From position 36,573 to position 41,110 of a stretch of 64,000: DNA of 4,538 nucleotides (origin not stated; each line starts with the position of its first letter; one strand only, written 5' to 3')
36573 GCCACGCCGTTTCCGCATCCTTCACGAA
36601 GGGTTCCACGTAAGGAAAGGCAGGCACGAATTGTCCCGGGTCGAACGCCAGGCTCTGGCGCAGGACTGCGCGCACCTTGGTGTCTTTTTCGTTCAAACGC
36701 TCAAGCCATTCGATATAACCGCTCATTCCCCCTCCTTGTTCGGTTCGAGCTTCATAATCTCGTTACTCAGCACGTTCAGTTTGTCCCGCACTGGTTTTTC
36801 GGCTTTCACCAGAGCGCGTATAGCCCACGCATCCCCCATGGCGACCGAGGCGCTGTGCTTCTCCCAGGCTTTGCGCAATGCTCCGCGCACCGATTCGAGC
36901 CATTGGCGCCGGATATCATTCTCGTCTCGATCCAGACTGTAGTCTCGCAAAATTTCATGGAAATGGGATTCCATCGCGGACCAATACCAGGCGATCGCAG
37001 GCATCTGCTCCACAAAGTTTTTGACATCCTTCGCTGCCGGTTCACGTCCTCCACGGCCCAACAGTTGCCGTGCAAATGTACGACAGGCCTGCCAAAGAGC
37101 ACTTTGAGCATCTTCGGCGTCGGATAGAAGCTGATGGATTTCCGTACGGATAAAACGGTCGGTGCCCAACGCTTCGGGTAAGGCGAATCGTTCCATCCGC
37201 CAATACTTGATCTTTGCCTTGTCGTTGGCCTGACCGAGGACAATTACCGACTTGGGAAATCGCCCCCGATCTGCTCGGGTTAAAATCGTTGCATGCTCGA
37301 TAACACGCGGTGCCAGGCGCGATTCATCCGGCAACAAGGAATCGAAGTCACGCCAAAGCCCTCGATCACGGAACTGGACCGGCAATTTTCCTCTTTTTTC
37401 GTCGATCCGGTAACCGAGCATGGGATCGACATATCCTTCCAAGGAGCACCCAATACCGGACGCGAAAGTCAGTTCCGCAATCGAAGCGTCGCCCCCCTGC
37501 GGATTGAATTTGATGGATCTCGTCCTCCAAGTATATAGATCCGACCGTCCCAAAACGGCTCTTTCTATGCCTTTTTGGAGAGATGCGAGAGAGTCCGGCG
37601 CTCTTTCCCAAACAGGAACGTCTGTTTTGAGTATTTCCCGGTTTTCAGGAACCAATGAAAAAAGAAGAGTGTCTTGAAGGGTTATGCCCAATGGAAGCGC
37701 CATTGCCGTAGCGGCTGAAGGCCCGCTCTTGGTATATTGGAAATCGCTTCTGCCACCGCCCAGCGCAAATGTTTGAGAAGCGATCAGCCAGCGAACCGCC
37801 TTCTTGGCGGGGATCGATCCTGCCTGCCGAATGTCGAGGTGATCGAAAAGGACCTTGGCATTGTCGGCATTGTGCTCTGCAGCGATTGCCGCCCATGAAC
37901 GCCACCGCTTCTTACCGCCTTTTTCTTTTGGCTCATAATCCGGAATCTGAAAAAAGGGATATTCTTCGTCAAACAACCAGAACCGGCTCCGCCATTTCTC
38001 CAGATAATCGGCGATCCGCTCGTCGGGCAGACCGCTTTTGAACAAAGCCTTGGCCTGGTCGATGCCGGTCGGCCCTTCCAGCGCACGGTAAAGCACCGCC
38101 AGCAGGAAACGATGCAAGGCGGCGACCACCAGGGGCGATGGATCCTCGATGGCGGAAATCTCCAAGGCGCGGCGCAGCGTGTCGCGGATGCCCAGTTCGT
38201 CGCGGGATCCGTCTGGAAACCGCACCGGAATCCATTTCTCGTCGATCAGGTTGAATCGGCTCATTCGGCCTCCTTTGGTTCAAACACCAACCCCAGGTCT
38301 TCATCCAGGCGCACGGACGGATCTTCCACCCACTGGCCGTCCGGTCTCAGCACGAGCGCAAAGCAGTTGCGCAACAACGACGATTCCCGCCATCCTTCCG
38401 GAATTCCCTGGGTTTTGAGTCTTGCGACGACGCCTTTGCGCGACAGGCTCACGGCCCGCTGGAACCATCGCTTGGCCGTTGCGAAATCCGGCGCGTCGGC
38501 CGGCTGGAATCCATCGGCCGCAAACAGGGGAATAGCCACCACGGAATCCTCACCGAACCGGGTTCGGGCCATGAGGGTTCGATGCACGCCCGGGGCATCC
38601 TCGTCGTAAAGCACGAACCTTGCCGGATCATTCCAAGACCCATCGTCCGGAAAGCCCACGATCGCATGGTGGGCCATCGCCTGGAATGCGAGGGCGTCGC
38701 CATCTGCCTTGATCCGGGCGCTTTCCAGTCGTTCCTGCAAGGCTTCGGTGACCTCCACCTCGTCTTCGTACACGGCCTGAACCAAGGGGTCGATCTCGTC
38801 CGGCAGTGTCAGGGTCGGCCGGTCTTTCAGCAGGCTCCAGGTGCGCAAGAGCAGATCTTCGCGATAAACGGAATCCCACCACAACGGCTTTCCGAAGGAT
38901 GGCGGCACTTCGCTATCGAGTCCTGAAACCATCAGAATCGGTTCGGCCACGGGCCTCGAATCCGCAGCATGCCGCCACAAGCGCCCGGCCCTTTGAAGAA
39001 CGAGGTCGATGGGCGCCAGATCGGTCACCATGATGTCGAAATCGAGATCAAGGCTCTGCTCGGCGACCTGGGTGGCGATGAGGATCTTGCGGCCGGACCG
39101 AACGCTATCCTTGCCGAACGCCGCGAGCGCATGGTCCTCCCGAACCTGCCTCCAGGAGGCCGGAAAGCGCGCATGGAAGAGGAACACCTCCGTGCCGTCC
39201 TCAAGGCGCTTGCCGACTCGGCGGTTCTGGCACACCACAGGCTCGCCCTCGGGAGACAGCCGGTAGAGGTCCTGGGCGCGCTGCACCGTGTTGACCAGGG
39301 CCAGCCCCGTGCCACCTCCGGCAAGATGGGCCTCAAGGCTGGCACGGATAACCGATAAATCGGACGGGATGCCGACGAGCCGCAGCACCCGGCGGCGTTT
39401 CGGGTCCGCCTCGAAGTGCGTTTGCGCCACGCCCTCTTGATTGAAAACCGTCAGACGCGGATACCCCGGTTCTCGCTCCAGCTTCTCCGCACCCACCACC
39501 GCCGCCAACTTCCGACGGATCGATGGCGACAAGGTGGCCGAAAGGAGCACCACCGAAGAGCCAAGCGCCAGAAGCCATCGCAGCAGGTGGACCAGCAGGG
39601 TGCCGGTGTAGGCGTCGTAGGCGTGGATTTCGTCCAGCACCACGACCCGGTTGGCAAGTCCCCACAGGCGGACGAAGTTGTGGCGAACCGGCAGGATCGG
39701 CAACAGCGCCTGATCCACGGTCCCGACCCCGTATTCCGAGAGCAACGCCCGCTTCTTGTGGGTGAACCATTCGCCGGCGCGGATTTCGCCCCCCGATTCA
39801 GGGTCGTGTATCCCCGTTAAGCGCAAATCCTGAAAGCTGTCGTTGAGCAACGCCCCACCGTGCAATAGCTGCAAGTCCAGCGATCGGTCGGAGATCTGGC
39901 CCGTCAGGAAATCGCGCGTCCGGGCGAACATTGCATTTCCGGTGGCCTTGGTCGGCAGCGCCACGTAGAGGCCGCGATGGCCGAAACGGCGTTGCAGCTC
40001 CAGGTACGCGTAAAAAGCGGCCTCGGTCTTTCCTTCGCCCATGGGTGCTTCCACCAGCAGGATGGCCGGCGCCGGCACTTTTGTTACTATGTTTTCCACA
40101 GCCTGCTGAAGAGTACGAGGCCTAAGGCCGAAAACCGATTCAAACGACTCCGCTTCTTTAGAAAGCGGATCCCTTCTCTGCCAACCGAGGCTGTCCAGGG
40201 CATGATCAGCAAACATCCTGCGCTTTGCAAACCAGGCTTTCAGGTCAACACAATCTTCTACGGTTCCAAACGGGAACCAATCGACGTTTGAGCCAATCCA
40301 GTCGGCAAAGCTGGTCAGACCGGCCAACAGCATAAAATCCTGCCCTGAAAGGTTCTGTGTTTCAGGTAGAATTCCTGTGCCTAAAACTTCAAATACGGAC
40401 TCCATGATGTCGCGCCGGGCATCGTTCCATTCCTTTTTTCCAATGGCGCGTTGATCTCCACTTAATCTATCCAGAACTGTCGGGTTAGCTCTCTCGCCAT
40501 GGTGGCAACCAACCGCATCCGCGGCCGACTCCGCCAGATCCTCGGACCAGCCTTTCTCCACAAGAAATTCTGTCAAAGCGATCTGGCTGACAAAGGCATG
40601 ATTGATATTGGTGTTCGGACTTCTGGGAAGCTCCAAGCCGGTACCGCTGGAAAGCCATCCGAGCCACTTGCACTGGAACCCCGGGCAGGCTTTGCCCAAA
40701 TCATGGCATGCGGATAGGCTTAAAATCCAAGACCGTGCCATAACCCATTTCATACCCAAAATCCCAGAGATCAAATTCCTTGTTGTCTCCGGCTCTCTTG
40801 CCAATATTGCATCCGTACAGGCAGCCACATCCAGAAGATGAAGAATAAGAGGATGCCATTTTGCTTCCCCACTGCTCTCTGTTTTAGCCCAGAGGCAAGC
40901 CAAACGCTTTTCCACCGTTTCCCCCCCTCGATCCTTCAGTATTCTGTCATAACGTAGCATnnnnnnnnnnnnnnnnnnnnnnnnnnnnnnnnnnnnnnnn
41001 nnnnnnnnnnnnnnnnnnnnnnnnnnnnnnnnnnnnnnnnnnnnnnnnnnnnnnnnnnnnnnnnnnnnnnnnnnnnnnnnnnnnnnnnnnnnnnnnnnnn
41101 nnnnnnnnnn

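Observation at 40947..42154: Two non-cas genes translationally coupled to the 5' end of cas3: a four-helix-bundle/zinc-finger protein and a crippled DEDDh exonuclease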

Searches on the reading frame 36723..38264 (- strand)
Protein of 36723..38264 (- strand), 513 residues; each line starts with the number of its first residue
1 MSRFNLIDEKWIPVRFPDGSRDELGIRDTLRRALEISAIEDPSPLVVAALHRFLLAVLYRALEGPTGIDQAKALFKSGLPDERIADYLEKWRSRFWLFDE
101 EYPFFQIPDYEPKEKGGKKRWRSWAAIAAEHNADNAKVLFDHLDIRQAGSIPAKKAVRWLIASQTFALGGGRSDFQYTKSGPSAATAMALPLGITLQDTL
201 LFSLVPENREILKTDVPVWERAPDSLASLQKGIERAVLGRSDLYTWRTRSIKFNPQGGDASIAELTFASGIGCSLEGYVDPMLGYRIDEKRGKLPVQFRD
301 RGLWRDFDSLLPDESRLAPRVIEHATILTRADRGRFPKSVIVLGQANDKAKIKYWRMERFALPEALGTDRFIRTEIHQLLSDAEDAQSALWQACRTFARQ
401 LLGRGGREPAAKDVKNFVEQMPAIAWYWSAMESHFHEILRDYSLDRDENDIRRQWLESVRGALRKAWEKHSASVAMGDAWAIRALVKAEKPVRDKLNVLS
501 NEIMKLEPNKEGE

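Call 65: search_protein_families(library=pfam, proteins=[window:36723-38264:-], max_evalue=0.001)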
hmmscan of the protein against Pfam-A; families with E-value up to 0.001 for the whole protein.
window:36723-38264:- (513 aa): 1 family
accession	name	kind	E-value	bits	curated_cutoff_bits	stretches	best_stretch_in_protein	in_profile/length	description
PF09481.15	CRISPR_Cse1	-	4.1e-91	306.8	24.7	1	5-465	1-449/450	CRISPR-associated protein Cse1 (CRISPR_cse1)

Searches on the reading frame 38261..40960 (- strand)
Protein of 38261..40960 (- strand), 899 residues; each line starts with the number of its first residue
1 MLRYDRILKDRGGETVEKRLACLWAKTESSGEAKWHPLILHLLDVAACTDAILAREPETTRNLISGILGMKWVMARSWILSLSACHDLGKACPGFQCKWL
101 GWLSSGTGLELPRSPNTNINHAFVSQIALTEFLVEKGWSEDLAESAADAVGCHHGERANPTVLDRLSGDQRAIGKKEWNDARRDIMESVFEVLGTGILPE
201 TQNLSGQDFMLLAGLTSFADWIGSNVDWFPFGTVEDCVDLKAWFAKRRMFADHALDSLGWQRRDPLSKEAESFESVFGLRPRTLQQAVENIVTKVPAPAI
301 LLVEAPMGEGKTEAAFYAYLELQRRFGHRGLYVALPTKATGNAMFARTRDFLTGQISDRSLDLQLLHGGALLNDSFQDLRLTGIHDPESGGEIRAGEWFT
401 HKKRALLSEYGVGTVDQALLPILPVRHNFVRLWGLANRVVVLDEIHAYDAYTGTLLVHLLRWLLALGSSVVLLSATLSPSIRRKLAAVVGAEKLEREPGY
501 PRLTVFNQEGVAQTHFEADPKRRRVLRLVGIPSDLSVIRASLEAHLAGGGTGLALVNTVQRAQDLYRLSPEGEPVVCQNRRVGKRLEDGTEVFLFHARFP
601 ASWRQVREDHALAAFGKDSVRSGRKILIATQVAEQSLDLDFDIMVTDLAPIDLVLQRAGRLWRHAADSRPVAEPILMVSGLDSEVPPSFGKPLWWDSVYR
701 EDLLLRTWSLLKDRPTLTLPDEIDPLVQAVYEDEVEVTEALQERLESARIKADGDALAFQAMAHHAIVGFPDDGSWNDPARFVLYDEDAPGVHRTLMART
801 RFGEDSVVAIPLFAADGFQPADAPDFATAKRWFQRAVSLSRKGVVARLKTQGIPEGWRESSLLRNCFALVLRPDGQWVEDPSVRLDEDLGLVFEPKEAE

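Call 3: search_protein_families(library=pfam, proteins=[window:38261-40960:-], max_evalue=0.1)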
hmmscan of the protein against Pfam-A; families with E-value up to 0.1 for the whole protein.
window:38261-40960:- (899 aa): 6 families
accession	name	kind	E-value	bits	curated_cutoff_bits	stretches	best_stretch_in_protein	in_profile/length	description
PF18019.7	Cas3_HD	-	1.7e-45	156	23.1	1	24-229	1-207/207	Cas3, HD domain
PF22590.2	Cas3-like_C_2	-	2e-30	105.6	27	1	549-665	2-105/106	CRISPR-associated nuclease/helicase Cas3, C-terminal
PF18395.6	Cas3_C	-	4.3e-09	37.2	27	1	801-891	1-107/107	Cas3 C-terminal domain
PF00270.35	DEAD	-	7e-07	29.6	26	1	300-354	16-71/167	DEAD/DEAH box helicase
PF00271.37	Helicase_C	-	0.02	15.6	23.5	1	589-664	39-109/110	Helicase conserved C-terminal domain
PF13191.12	AAA_16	-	0.064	14.2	32.6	0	283-461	11-157/167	AAA ATPase domain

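Call 4: search_protein_families(library=ncbifam, proteins=[window:38261-40960:-], max_evalue=0.1)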
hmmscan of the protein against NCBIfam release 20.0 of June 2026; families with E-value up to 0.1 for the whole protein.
window:38261-40960:- (899 aa): 7 families
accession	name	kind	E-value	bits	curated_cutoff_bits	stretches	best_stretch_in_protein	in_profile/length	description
NF007248.0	PRK09694.1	equivalog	8.3e-106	354.9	569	1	21-746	8-745/878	CRISPR-associated helicase/endonuclease Cas3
TIGR01587.1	cas3_core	equivalog_domain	1.1e-53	182.7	102.45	1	300-675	1-331/358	CRISPR-associated helicase Cas3'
TIGR01596.1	cas3_HD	equivalog_domain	2.4e-25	89.6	43.45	1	41-225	4-178/178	CRISPR-associated endonuclease Cas3''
TIGR02621.3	cas3_GSU0051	exception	3.5e-24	85.7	400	1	439-716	170-410/854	type I-G CRISPR-associated helicase/endonuclease Cas3g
TIGR02562.1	cas3_yersinia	equivalog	7e-08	30.7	565.95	1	440-483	597-640/1110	type I-F CRISPR-associated helicase Cas3f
TIGR03158.1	cas3_cyano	exception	0.00096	18.4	69.1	0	438-492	147-208/357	type I-D CRISPR-associated helicase Cas3'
NF041067.1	DpdJ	equivalog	0.022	12.4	800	1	438-510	363-437/1482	protein DpdJ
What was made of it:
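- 38261..40960 (-): Type I-E cas3 (899 aa): HD nuclease, SF2 helicase and C-terminal domain, apparently intact. Calls 3, 4.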
